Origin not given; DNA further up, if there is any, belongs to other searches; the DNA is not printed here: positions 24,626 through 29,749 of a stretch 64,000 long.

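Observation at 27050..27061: Nucleophile-elbow serine replaced by aspartate (A-H-D-M-G-G) in both paralogues' Lipase_2-like domains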

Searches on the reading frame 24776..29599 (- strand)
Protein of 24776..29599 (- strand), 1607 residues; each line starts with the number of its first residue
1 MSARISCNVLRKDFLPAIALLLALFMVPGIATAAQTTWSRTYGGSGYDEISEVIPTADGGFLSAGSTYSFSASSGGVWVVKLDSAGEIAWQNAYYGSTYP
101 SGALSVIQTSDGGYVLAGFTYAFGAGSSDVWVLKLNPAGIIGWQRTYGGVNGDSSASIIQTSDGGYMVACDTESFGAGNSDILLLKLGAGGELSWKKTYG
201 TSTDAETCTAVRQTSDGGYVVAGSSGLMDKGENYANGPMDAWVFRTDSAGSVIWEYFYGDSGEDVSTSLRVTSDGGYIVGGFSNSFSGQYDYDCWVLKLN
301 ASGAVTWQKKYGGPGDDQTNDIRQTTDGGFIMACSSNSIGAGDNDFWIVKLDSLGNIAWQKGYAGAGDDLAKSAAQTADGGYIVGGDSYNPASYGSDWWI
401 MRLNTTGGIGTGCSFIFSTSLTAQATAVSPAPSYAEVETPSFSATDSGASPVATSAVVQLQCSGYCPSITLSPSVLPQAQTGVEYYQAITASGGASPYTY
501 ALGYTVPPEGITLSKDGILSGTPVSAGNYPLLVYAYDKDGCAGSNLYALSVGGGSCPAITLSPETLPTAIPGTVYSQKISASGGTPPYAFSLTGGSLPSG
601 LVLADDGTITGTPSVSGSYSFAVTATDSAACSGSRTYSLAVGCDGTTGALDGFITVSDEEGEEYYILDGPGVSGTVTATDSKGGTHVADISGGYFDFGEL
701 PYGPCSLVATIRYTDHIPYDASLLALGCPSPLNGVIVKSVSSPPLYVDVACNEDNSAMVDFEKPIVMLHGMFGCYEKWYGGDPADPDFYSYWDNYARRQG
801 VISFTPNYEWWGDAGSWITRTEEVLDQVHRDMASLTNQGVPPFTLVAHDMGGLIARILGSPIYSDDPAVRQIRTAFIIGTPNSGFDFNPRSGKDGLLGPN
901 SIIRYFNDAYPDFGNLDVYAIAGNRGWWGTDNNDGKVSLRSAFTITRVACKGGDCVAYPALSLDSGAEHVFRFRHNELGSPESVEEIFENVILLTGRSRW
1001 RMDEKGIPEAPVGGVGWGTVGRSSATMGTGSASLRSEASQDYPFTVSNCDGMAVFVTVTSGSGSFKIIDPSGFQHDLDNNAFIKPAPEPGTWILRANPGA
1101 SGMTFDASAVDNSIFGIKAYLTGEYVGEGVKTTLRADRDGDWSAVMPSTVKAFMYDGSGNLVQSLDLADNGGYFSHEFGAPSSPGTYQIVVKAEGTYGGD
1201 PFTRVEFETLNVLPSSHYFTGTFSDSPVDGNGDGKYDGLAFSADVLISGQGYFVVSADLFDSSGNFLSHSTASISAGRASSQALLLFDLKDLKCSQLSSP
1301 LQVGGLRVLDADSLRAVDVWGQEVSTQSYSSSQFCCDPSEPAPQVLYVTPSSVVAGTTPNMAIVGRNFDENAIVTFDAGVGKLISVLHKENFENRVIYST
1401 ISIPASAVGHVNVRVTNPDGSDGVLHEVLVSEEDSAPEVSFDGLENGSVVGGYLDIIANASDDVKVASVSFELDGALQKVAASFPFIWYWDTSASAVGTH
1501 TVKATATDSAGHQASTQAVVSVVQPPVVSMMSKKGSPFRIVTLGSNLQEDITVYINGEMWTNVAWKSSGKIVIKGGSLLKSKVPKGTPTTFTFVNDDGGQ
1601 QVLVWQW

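Call 3: search_protein_families(library=pfam, proteins=[window:24776-29599:-], max_evalue=0.1)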
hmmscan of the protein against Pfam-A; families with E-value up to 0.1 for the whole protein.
window:24776-29599:- (1607 aa): 8 families
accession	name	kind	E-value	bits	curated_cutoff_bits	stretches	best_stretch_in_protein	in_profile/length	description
PF05345.18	He_PIG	-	6e-23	81.6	24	2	559-641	3-95/96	Putative Ig domain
PF17957.7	Big_7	-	7.8e-11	42.9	24.1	1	1437-1504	1-70/70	Bacterial Ig domain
PF12697.13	Abhydrolase_6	-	0.0012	19.9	26.3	1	765-872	1-85/217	Alpha/beta hydrolase family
PF17164.10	DUF5122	-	0.0014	19.2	27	0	378-407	2-30/36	Domain of unknown function (DUF5122) beta-propeller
PF07495.19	Y_Y_Y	-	0.0016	18.7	26.6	0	517-540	28-51/65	Y_Y_Y domain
PF00561.26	Abhydrolase_1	-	0.0051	16.9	25.8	1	763-858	1-86/245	alpha/beta hydrolase fold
PF19077.6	Big_13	-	0.011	16.6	27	0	1474-1518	50-95/102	Bacterial Ig-like domain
PF13573.12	SprB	-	0.05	13.7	28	1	579-596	19-36/37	SprB repeat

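Call 4: search_protein_families(library=ncbifam, proteins=[window:24776-29599:-], max_evalue=0.1)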
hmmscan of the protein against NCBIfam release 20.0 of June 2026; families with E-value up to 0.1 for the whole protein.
window:24776-29599:- (1607 aa): 1 family
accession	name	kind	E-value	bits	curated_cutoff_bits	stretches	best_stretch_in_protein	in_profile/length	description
TIGR02608.1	delta_60_rpt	domain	7e-13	48.2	76.5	2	264-304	1-39/55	delta-60 repeat domain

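Call 24: find_encoding_contigs(protein=window:24776-29599:-, flank=3000, max_places=4)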
Protein window:24776-29599:- (1607 aa): 16 contigs read that carry it; 4 places shown.
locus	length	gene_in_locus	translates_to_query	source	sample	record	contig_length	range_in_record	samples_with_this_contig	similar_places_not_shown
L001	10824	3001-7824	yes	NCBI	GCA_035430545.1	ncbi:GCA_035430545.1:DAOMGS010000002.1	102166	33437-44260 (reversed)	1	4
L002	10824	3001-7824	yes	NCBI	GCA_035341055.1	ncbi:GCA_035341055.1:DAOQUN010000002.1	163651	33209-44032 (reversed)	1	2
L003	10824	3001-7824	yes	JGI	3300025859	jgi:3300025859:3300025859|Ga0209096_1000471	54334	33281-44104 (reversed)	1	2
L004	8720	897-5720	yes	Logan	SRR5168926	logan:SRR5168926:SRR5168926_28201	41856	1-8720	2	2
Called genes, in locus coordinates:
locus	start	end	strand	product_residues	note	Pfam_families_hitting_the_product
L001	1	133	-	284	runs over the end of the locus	PF01435:Peptidase_M48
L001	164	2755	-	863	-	PF02861:Clp_N, PF13191:AAA_16, PF23569:NBD_SMAX1, PF00004:AAA, PF17871:AAA_lid_9, PF07724:AAA_2, PF07728:AAA_5, PF10431:ClpB_D2-small, +7 more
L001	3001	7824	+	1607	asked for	PF05345:He_PIG, PF17957:Big_7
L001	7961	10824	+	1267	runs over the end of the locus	PF05345:He_PIG, PF01833:TIG (faint), PF17957:Big_7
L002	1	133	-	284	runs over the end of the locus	PF01435:Peptidase_M48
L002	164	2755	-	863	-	PF02861:Clp_N, PF13191:AAA_16, PF23569:NBD_SMAX1, PF00004:AAA, PF17871:AAA_lid_9, PF07724:AAA_2, PF07728:AAA_5, PF10431:ClpB_D2-small, +8 more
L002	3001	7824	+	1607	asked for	PF05345:He_PIG, PF17957:Big_7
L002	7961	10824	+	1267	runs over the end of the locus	PF05345:He_PIG, PF01833:TIG (faint), PF17957:Big_7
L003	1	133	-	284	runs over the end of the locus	PF01435:Peptidase_M48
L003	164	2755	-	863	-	PF02861:Clp_N, PF13191:AAA_16, PF23569:NBD_SMAX1, PF00004:AAA, PF17871:AAA_lid_9, PF07724:AAA_2, PF07728:AAA_5, PF10431:ClpB_D2-small, +8 more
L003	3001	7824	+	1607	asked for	PF05345:He_PIG, PF17957:Big_7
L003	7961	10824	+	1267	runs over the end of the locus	PF05345:He_PIG, PF01833:TIG (faint), PF17957:Big_7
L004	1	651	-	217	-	?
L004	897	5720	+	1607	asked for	PF05345:He_PIG, PF17957:Big_7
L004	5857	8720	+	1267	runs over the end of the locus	PF05345:He_PIG, PF01833:TIG (faint), PF17957:Big_7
